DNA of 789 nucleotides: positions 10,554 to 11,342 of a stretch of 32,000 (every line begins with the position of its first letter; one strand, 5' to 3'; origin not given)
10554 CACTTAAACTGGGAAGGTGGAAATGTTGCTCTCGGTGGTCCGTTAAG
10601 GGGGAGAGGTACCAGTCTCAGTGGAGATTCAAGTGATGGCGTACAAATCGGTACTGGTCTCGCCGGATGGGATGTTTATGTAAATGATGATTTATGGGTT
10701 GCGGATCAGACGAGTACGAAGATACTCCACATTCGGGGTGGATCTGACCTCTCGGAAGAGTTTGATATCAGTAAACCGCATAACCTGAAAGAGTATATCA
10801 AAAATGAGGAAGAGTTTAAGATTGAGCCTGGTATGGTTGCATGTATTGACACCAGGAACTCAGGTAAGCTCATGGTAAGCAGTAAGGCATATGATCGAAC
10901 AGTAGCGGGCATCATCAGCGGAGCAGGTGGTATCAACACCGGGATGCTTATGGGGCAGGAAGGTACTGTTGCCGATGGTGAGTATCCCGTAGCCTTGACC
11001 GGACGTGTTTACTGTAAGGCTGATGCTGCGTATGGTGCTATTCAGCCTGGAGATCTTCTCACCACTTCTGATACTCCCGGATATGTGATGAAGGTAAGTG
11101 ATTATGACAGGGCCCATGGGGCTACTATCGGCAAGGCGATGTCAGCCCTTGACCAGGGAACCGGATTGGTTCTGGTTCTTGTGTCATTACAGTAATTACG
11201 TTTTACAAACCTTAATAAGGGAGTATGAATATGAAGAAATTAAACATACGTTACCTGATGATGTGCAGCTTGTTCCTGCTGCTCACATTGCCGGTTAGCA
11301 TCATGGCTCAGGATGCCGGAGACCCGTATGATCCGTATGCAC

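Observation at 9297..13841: Secreted three-gene module: collagen-repeat fibre protein, pro-astacin and trypsin-fold protease, possibly a bacterial 'procollagen plus processing protease' unit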

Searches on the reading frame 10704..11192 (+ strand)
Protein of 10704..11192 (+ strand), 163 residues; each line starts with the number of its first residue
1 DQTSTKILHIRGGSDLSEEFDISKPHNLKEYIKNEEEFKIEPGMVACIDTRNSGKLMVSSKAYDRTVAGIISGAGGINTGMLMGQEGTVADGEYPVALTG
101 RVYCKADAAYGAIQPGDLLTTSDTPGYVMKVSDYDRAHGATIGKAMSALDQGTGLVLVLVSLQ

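Call 90: search_dna_similar(query=window:10704-11192:+, collection=phages, mode=protein, max_evalue=0.01, max_rows=25)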
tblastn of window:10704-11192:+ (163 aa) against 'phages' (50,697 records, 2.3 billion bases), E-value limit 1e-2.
No match.

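Call 117: search_protein_representatives(protein=window:10722-11192:+)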
Query: 157 residues. Proteins with E-value up to 0.001 (for the whole library): 16285; up to 1e-10: 10622; up to 1e-30: 3283. The best 150 are listed.
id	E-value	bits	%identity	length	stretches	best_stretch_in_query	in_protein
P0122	1.8e-79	281.3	82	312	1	1-157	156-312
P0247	1.7e-76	271.6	82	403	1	4-157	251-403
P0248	2.6e-74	264.5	83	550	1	1-157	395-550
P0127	2.7e-71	254.7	78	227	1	1-157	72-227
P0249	1.2e-66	239.6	75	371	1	2-157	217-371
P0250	1.7e-66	239.2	75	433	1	2-157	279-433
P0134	9.8e-61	220.5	67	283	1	1-157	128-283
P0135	3.9e-60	218.5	67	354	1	1-157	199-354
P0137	7.3e-60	217.6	67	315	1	2-157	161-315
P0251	2.9e-57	209.2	65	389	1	1-157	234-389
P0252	4.3e-57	208.7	69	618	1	1-156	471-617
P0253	4.7e-57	208.5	66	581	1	1-156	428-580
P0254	6.3e-57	208.1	71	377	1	1-157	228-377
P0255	8.5e-57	207.7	68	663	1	2-157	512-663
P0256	1.1e-56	207.3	66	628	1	1-156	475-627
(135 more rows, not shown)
